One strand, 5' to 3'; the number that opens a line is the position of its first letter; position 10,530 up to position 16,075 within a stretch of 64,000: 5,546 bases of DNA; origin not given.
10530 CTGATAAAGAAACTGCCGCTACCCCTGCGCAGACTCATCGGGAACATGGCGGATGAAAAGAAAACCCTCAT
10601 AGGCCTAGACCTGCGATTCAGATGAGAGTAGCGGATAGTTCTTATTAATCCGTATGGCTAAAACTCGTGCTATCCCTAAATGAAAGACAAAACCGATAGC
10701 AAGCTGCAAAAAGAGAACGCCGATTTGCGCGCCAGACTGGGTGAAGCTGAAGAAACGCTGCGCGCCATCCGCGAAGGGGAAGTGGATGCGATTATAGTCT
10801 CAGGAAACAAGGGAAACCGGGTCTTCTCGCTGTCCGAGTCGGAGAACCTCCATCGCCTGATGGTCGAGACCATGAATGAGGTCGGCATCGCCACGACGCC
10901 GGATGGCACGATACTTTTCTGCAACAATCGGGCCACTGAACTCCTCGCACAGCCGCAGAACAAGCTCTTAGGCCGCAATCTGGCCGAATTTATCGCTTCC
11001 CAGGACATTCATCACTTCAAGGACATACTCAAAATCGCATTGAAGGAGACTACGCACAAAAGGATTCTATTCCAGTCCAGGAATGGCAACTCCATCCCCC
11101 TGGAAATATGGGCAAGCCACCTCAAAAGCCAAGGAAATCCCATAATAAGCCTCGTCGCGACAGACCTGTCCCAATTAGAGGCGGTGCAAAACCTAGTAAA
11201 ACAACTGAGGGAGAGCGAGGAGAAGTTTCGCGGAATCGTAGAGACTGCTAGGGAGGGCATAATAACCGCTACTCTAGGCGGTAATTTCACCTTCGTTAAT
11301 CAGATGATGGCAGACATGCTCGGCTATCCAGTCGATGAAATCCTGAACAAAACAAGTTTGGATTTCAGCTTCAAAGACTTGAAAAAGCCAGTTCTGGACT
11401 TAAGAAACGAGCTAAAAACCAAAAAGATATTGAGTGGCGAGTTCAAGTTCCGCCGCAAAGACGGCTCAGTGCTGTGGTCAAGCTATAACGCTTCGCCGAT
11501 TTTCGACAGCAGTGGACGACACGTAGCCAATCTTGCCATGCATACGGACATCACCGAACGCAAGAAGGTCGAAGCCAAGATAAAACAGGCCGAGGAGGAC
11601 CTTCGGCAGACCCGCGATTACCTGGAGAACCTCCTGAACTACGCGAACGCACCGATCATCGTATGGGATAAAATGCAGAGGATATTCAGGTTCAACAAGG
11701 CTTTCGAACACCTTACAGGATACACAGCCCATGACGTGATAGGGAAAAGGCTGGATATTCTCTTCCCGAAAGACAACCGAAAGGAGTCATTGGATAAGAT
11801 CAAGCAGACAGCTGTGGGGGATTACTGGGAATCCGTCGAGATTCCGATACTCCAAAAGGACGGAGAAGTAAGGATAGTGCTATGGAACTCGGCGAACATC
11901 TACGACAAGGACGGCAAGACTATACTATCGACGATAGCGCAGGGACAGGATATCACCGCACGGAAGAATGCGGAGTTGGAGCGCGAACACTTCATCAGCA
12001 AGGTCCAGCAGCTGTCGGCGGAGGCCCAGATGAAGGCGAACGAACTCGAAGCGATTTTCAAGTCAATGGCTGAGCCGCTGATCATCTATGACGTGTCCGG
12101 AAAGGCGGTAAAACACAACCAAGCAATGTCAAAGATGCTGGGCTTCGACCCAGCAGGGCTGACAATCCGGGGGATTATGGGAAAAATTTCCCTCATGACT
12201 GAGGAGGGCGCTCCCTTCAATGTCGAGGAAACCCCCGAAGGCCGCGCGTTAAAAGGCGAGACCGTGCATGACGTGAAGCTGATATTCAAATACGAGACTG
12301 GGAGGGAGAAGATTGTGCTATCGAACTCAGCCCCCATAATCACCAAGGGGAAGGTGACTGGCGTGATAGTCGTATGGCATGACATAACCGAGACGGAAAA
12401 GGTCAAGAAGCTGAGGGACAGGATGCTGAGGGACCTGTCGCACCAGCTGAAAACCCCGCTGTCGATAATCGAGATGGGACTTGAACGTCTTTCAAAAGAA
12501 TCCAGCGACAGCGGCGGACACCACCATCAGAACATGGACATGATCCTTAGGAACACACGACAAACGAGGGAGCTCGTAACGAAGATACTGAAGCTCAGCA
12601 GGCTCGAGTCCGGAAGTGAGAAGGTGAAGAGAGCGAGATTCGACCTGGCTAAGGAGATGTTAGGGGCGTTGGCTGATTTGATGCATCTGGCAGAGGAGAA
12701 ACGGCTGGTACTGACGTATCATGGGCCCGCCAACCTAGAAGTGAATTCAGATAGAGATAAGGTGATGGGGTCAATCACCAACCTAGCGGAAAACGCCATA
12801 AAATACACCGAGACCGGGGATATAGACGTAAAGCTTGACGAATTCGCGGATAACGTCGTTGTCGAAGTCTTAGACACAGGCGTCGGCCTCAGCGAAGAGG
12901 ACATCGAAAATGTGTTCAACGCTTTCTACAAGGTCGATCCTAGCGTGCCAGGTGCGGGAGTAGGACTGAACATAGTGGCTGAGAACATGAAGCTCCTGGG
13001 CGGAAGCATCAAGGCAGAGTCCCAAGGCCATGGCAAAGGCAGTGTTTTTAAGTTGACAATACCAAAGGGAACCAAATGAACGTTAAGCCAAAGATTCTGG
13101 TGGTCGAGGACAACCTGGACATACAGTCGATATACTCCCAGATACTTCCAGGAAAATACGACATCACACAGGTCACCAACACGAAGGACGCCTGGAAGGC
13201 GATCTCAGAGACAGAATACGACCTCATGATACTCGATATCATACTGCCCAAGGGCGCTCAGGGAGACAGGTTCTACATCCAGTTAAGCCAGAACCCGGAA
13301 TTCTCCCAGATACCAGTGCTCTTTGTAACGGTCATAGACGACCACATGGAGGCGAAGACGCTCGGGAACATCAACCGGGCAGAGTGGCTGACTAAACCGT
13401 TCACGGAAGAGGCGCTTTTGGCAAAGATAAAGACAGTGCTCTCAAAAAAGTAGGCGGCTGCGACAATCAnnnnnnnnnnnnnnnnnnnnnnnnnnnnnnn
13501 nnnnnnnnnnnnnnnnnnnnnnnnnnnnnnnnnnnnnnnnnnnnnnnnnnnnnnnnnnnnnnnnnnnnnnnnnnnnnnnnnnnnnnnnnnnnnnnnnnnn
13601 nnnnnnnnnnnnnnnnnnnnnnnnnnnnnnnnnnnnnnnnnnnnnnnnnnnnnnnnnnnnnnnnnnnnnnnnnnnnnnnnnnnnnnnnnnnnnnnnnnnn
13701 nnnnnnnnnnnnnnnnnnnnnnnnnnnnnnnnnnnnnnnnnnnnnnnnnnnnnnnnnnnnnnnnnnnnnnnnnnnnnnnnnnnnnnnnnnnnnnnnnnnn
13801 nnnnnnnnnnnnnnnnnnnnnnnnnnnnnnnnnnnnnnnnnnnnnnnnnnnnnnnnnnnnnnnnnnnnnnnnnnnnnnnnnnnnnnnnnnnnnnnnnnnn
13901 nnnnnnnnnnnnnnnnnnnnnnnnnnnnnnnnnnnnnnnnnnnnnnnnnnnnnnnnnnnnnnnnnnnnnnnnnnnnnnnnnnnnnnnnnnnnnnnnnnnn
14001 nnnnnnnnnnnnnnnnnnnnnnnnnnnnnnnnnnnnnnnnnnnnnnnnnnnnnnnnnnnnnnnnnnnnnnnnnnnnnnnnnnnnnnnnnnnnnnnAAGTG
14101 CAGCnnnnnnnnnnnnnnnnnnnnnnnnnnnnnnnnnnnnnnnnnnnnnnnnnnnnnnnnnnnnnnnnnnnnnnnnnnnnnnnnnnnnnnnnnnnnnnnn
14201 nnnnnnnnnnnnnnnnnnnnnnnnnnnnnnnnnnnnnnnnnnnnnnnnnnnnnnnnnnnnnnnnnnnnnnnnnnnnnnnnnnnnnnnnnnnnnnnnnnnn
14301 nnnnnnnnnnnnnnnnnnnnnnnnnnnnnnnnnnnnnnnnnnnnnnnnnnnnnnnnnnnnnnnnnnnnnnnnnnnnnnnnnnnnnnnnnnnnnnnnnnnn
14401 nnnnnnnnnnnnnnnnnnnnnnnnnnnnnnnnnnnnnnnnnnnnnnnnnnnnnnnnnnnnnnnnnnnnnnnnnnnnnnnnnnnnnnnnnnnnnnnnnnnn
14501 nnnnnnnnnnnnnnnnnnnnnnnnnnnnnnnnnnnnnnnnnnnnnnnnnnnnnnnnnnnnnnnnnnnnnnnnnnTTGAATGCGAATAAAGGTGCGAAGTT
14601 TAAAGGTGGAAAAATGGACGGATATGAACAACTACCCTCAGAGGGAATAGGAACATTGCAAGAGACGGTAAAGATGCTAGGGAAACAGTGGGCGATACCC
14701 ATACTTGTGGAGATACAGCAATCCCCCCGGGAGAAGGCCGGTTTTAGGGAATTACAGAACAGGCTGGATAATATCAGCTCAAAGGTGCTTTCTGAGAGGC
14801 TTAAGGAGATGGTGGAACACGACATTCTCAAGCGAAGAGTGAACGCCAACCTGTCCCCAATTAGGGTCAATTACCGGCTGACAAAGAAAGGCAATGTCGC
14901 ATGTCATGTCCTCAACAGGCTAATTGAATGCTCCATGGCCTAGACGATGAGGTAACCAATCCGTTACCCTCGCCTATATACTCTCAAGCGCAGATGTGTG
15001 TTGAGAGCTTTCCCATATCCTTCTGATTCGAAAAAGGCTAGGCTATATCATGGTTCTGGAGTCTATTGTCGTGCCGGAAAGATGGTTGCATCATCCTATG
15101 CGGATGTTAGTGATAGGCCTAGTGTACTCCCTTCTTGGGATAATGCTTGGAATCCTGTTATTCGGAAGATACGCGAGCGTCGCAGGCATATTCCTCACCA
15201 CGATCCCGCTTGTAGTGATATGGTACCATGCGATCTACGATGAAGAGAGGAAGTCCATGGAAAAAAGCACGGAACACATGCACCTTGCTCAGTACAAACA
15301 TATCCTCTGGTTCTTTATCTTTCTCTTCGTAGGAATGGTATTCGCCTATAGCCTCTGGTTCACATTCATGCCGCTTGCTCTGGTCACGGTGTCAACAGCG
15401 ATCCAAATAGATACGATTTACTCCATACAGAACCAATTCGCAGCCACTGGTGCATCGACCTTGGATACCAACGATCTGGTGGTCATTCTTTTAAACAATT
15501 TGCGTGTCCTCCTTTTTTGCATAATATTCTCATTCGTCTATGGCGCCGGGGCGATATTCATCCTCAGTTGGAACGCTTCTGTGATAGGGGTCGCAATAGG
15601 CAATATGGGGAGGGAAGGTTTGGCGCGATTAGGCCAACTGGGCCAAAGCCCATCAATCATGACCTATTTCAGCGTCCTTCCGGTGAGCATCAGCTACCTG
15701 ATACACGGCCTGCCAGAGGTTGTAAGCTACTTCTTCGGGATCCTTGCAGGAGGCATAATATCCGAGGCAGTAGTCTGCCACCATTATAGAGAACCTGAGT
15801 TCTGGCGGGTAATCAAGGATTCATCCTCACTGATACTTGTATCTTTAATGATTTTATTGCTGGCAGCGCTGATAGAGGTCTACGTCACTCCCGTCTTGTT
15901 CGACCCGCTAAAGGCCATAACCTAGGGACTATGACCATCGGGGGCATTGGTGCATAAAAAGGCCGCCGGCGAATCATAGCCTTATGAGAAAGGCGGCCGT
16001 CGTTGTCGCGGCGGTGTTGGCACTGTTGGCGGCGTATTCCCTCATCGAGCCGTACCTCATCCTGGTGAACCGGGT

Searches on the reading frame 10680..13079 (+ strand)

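Call 35: search_protein_families(library=pfam, proteins=[window:10680-13079:+], max_evalue=0.01)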
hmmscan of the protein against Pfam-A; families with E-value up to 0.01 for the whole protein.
window:10680-13079:+ (799 aa): 13 families
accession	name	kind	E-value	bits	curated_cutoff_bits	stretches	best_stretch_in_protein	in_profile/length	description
PF00989.32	PAS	-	1.1e-47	161.1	22.6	4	182-291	2-113/113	PAS fold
PF13426.13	PAS_9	-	2.5e-46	156.6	27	4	192-293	2-103/103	PAS domain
PF08448.16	PAS_4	-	3.7e-32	111.3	23.1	4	322-429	4-109/110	PAS fold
PF13188.13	PAS_8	-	3.1e-26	90.8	21.8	2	181-222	1-43/65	PAS domain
PF08447.18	PAS_3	-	2.8e-24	85.6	25.6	2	204-281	2-82/89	PAS fold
PF02518.31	HATPase_c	-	1.1e-19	71.4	26.4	1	692-796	3-109/111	Histidine kinase-, DNA gyrase B-, and HSP90-like ATPase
PF00512.31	HisKA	-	1.3e-10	41.6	26.9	1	579-645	2-66/66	His Kinase A (phospho-acceptor) domain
PF24820.1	Diguanyl_cycl_sensor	-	3.2e-09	37.2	28.1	1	61-159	1-106/109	Diguanylate cyclase-like sensor domain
PF12860.13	PAS_7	-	4.3e-08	33.7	27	0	461-574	2-112/115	PAS fold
PF13596.12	PAS_10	-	3.4e-06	28.1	22.1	0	315-411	1-92/106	PAS domain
PF08659.16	KR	-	2.4e-05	24.7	22.6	1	121-191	20-90/180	KR domain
PF18095.7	PAS_12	-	0.00013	21.9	22.6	0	311-360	44-94/153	UPF0242 C-terminal PAS-like domain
PF14598.12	PAS_11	-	0.0044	17.4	25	0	71-139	7-77/109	PAS domain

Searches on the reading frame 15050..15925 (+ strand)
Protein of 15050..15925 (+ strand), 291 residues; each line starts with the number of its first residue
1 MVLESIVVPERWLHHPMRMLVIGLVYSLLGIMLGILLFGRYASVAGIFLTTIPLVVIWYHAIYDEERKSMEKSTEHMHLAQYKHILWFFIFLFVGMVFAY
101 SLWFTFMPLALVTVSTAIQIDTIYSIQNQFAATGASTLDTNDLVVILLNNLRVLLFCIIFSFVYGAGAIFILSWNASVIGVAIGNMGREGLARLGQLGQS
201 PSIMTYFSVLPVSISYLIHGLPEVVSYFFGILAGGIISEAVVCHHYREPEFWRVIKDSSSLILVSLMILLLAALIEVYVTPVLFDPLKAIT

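Call 35: search_protein_families(library=pfam, proteins=[window:15050-15925:+], max_evalue=0.01)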
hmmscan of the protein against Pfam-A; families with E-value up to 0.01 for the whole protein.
window:15050-15925:+ (291 aa): 1 family
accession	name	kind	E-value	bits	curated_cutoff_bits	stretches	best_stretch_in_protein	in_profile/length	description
PF01944.22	SpoIIM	-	5.2e-11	43.2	26.9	1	86-281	3-163/163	Stage II sporulation protein M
